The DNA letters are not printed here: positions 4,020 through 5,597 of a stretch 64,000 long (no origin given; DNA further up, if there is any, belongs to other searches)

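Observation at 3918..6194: T9SS-type C-terminal sorting domain on a 758-aa secreted protein of unknown function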

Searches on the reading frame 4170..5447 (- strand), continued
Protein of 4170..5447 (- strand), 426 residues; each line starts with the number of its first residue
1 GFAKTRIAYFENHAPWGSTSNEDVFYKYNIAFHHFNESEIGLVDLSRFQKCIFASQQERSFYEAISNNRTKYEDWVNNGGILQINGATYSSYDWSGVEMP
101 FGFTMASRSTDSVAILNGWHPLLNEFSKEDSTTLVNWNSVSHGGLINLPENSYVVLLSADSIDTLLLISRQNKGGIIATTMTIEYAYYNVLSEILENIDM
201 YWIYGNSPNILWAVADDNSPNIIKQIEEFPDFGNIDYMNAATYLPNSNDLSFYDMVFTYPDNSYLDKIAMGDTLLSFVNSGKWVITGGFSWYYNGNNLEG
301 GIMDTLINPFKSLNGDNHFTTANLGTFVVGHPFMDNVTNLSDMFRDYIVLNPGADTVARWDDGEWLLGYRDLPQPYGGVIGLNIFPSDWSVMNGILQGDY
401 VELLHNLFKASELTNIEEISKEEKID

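Call 86: search_protein_families(library=ncbifam, proteins=[P0076, P0100, P0127, P0143, P0154, P0103, P0022, P0018, P0019, P0192], max_evalue=0.01)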
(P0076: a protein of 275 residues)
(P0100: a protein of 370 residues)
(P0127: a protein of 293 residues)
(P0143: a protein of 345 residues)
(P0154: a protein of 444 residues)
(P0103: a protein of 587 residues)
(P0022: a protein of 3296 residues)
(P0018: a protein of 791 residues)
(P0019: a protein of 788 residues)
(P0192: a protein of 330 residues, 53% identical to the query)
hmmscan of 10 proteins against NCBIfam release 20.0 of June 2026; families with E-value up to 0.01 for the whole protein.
P0076 (275 aa): 0 families

P0100 (370 aa): 3 families
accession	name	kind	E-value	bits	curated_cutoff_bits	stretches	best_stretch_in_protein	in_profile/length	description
NF045529.2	Heimdall-CTERM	domain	3e-05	24.2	24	1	346-368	2-25/26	Heimdall-CTERM domain-containing surface protein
TIGR04216.1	halo_surf_glyco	exception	0.0034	15.6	400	1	263-366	682-781/784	HVO_2072 family ArtA-dependent S-layer glycoprotein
NF033507.3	Loki-CTERM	subfamily_domain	0.0096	16.2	19.9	0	347-368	2-25/27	Loki-CTERM sorting domain-containing protein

P0127 (293 aa): 1 family
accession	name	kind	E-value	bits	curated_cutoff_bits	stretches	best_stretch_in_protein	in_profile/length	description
NF033507.3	Loki-CTERM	subfamily_domain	3.8e-05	23.8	19.9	1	265-290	1-26/27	Loki-CTERM sorting domain-containing protein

P0143 (345 aa): 0 families

P0154 (444 aa): 1 family
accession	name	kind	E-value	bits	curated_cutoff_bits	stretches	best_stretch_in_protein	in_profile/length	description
NF033707.1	T9SS_sortase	equivalog_domain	0.0023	15.6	420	1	287-372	907-990/1095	type IX secretion system sortase PorU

P0103 (587 aa): 0 families

P0022 (3296 aa): 18 families
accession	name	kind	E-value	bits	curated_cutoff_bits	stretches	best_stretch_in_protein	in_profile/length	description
NF012200.0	choice_anch_D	domain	1.1e-43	148.1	45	4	1051-1132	22-108/108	choice-of-anchor D domain-containing protein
TIGR03921.1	T7SS_mycosin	equivalog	1.1e-34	120.1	278.75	1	140-434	5-289/353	type VII secretion-associated serine protease mycosin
NF033595.1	denti_PrtP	equivalog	4.9e-25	88.2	300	2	138-260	178-299/606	dentilisin complex serine proteinase subunit PrtP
NF041425.1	OS_HP2_seleno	subfamily_domain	2.1e-16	60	100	0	2908-2952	51-95/98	OS_HP2 family (seleno)protein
NF051851.1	AtpSerPepEprS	equivalog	4.5e-15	54.8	1700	2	352-407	282-337/988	autotransporter serine peptidase EprS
TIGR03895.1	protease_PatA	subfamily_domain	7.2e-12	44.8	421.05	1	212-391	1-180/606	PatA/PatG family cyanobactin maturation protease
NF049966.1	QH_SP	equivalog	9.8e-10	38.1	165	1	200-403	30-207/219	subtilisin-like serine protease QhpE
NF040809.1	germ_prot_CspBA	exception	8.3e-09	33.6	1250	1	345-388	430-473/1099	bifunctional germination protease/germinant receptor pseudoprotease CspBA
TIGR04183.1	Por_Secre_tail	domain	2.2e-06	27.6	23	1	3212-3291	3-70/72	T9SS type A sorting domain-containing protein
TIGR00868.1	hCaCC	subfamily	2.6e-06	25.5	900.85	1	428-537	747-861/863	calcium-activated chloride channel protein 1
NF005176.1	PRK06655.1-1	equivalog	2.9e-06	27.3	230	1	3226-3283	94-151/197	flagellar hook assembly protein FlgD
NF040553.1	SGO_0316_fam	subfamily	2.9e-06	25.3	1400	1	343-387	663-707/1486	SGO_0316/SGO_0317 family LPXTG-anchored serine peptidase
NF052323.1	T9SSA_dep_M6i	equivalog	4.3e-05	21.7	600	1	3212-3289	962-1034/1043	T9SS-dependent M6-like inactivated metalloprotease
NF033707.1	T9SS_sortase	equivalog_domain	5.6e-05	21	420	1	3210-3283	1001-1079/1095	type IX secretion system sortase PorU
NF009276.0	PRK12633.1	equivalog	9.8e-05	22.2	383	1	3228-3283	128-183/234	flagellar basal body rod modification protein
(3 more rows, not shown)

P0018 (791 aa): 7 families
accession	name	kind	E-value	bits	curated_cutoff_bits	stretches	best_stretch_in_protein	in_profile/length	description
NF009276.0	PRK12633.1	equivalog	8.3e-09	35.5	383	1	713-781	115-184/234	flagellar basal body rod modification protein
NF052323.1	T9SSA_dep_M6i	equivalog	3.4e-08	31.9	600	1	706-785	959-1033/1043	T9SS-dependent M6-like inactivated metalloprotease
NF033707.1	T9SS_sortase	equivalog_domain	3.5e-08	31.6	420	1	705-779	999-1078/1095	type IX secretion system sortase PorU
NF005176.1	PRK06655.1-1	equivalog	1.3e-07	31.7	230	1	727-781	98-152/197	flagellar hook assembly protein FlgD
TIGR04183.1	Por_Secre_tail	domain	1.8e-06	27.8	23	1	708-787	2-69/72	T9SS type A sorting domain-containing protein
NF009277.0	PRK12634.1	equivalog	0.00042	20.5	333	1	728-784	124-180/221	flagellar basal body rod modification protein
NF009452.0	PRK12812.1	equivalog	0.0015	17.8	258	1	727-775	153-203/289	flagellar basal body rod modification protein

P0019 (788 aa): 7 families
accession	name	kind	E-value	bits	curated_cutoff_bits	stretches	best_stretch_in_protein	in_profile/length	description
TIGR04183.1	Por_Secre_tail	domain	8.5e-08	32.1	23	1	705-785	2-70/72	T9SS type A sorting domain-containing protein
NF052323.1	T9SSA_dep_M6i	equivalog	7.6e-07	27.5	600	1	702-775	958-1026/1043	T9SS-dependent M6-like inactivated metalloprotease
NF033707.1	T9SS_sortase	equivalog_domain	2e-06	25.8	420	1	701-776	998-1078/1095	type IX secretion system sortase PorU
NF005176.1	PRK06655.1-1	equivalog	0.00019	21.4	230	1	724-776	98-150/197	flagellar hook assembly protein FlgD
NF052228.1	T9SS_PorZ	equivalog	0.00098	17.6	260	1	726-786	698-755/757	type IX secretion system anionic LPS delivery protein PorZ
NF009276.0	PRK12633.1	equivalog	0.0015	18.3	383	1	718-775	123-181/234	flagellar basal body rod modification protein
NF038113.1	T9SSA_dep_M36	equivalog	0.0036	15.5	885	1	703-785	794-867/869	T9SS-dependent M36 family metallopeptidase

P0192 (330 aa): 0 families
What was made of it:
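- Archaeal carriers have Loki-/Heimdall-CTERM signals (call 86).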
